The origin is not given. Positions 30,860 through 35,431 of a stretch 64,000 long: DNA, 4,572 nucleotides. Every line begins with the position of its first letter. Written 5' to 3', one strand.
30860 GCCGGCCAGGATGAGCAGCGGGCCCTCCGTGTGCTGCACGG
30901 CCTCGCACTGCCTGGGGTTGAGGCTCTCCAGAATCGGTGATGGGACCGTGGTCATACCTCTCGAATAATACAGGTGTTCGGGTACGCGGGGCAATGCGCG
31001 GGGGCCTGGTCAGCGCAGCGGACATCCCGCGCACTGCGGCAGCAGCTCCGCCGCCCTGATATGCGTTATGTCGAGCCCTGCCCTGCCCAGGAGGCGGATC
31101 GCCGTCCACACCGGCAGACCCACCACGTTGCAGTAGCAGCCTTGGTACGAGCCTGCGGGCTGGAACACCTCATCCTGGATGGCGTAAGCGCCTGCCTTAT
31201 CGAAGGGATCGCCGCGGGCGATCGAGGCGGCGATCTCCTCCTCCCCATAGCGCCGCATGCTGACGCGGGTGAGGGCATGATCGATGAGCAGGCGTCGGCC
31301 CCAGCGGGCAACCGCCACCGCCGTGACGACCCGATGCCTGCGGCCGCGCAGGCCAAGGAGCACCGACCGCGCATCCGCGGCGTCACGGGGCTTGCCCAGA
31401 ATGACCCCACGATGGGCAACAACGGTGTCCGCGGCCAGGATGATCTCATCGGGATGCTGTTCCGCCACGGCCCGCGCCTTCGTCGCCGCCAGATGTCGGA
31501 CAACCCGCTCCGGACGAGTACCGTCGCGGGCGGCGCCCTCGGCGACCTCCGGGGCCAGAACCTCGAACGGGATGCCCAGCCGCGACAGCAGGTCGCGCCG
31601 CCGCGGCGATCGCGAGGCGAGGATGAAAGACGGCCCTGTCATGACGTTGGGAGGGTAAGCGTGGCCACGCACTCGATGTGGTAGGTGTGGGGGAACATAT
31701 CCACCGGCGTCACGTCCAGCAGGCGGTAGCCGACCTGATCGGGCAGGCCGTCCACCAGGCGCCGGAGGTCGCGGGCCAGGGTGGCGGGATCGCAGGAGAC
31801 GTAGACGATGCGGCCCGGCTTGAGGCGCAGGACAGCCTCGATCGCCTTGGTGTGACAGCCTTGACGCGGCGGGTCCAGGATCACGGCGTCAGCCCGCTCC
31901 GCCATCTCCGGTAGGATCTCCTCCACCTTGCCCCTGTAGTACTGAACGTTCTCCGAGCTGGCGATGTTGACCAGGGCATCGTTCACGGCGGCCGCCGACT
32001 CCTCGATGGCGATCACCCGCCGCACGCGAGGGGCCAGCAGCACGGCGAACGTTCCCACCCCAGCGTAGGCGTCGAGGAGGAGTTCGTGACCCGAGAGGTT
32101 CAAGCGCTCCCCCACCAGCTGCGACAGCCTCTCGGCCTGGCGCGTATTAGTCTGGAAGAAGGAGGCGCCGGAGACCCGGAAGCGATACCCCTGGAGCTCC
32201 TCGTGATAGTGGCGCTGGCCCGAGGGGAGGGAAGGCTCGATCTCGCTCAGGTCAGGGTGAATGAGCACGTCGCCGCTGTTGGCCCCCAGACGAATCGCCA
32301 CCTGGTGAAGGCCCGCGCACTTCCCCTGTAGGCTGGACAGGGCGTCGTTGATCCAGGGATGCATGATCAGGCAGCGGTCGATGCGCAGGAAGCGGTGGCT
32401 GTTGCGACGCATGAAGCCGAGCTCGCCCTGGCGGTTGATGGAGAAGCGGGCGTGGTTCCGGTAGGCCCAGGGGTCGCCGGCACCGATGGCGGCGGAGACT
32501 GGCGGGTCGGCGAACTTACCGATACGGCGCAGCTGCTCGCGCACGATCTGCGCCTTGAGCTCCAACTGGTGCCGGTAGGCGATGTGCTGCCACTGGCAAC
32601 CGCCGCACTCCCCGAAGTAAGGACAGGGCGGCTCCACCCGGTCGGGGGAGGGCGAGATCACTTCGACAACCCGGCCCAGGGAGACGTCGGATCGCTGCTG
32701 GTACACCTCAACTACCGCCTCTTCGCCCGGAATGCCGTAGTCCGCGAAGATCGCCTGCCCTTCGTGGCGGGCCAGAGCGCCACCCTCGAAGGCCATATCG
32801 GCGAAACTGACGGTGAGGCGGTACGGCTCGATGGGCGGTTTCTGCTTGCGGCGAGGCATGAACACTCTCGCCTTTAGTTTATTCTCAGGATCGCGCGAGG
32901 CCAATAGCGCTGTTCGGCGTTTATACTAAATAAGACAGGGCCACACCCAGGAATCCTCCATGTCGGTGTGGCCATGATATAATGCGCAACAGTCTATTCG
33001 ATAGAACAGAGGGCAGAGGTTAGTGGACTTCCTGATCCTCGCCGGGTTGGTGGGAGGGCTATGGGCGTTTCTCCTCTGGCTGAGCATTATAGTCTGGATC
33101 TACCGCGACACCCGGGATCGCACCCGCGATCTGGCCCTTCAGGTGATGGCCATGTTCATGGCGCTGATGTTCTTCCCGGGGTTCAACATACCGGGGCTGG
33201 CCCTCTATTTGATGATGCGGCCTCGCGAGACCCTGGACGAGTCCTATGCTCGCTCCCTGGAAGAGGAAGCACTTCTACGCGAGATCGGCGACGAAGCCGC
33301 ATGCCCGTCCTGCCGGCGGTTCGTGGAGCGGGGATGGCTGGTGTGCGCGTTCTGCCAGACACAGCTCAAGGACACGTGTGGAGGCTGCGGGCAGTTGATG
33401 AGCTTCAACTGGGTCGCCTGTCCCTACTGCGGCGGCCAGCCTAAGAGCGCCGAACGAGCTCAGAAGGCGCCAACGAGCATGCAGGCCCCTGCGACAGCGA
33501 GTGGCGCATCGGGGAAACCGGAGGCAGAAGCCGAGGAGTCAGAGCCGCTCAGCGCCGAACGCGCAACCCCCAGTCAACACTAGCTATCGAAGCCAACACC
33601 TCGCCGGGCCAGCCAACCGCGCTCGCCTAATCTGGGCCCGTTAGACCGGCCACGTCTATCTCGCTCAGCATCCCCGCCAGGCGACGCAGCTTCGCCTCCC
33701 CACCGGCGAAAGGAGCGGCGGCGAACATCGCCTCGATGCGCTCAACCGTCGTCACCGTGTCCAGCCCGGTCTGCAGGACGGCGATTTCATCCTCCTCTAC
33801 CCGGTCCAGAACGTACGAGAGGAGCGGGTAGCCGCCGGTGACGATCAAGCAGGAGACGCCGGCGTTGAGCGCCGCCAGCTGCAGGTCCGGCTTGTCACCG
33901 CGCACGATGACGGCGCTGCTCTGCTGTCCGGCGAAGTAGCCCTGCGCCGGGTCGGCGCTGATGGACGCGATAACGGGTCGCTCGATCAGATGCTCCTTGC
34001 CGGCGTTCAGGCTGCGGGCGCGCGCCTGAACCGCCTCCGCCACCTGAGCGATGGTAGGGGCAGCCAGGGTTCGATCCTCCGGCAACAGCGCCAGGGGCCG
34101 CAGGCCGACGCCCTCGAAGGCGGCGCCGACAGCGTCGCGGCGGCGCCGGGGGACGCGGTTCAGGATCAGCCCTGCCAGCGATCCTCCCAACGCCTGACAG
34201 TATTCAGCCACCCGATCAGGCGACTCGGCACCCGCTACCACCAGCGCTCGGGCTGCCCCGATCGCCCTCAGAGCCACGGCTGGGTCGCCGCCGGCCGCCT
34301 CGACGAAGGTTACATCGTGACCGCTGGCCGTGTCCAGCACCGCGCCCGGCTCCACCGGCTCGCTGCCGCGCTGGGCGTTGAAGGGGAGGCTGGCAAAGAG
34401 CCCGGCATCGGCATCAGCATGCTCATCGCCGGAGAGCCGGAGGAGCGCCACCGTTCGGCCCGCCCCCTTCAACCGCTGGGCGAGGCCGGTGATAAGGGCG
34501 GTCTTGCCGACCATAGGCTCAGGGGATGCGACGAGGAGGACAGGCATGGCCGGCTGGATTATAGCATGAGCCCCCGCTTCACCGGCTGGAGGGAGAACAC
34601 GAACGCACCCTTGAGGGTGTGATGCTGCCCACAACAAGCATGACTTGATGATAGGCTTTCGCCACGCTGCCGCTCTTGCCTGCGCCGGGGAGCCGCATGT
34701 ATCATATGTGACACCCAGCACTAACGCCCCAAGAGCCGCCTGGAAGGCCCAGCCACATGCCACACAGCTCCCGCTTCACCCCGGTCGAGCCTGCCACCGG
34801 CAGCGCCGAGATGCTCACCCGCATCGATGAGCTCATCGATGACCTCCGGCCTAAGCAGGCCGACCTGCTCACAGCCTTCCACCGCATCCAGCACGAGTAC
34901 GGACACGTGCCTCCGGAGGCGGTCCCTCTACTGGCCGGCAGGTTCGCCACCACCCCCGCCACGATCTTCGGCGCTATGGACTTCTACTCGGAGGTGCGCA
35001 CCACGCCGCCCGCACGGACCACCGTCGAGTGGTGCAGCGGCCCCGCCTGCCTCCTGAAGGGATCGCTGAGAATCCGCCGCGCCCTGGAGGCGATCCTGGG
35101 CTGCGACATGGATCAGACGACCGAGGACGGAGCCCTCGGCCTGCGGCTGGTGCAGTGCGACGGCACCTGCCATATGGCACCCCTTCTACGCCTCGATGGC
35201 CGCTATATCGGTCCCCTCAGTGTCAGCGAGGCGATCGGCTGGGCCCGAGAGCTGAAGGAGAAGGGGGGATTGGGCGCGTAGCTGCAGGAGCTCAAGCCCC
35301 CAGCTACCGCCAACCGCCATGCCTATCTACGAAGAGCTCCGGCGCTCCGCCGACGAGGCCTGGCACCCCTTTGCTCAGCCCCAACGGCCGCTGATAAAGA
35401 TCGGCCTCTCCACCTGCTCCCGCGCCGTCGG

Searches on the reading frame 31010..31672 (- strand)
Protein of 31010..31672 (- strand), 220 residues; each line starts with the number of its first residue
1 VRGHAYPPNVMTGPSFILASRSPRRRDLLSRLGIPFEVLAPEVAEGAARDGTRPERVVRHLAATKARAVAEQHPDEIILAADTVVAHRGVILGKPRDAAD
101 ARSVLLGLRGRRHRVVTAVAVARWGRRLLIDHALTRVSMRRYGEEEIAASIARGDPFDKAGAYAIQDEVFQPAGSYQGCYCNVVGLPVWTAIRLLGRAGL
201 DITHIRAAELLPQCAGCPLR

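Call 82: search_protein_families(library=pfam, proteins=[window:31010-31672:-], max_evalue=0.001)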
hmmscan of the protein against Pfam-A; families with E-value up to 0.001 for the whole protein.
window:31010-31672:- (220 aa): 1 family
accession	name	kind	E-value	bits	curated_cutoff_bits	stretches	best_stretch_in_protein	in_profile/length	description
PF02545.19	Maf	-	5.3e-51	173.4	27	1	16-196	2-185/187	Maf-like protein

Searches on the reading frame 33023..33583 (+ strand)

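Call 80: search_protein_families(library=pfam, proteins=[window:33023-33583:+], max_evalue=0.01)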
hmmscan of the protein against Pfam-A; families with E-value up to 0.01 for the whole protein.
window:33023-33583:+ (186 aa): 4 families
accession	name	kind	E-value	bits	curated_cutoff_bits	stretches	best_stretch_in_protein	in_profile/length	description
PF12773.13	DZR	-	7.5e-08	32.9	27.3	1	94-137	1-45/45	Double zinc ribbon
PF13248.11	Zn_ribbon_3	-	3.1e-05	23.7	27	0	92-114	3-25/26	zinc-ribbon domain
PF17032.10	Zn_ribbon_15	-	0.007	17.6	28.9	0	83-112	51-73/73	zinc-ribbon family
PF10571.15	UPF0547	-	0.0093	16.5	29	0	94-112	3-21/26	Uncharacterised protein family UPF0547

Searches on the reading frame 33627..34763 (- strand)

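Call 25: search_protein_families(library=pfam, proteins=[window:33627-34763:-], max_evalue=0.001)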
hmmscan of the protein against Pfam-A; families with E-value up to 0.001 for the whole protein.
window:33627-34763:- (378 aa): 3 families
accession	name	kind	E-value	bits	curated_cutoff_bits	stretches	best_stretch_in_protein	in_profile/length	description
PF07085.17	DRTGG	-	3.8e-19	68.9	25.2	1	241-346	2-105/105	DRTGG domain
PF01656.29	CbiA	-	0.00041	20.7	25.4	0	78-231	3-113/125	CobQ/CobB/MinD/ParA nucleotide binding domain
PF13500.12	AAA_26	-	0.00084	19.7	27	0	76-121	3-49/198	AAA domain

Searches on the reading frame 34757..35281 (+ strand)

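Call 82: search_protein_families(library=pfam, proteins=[window:34757-35281:+], max_evalue=0.001)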
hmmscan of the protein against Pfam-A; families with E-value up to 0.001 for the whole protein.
window:34757-35281:+ (174 aa): 1 family
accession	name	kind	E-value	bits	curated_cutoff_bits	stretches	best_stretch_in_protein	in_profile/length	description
PF01257.25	2Fe-2S_thioredx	-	6.7e-28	97.8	24.8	1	23-157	1-135/145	Thioredoxin-like [2Fe-2S] ferredoxin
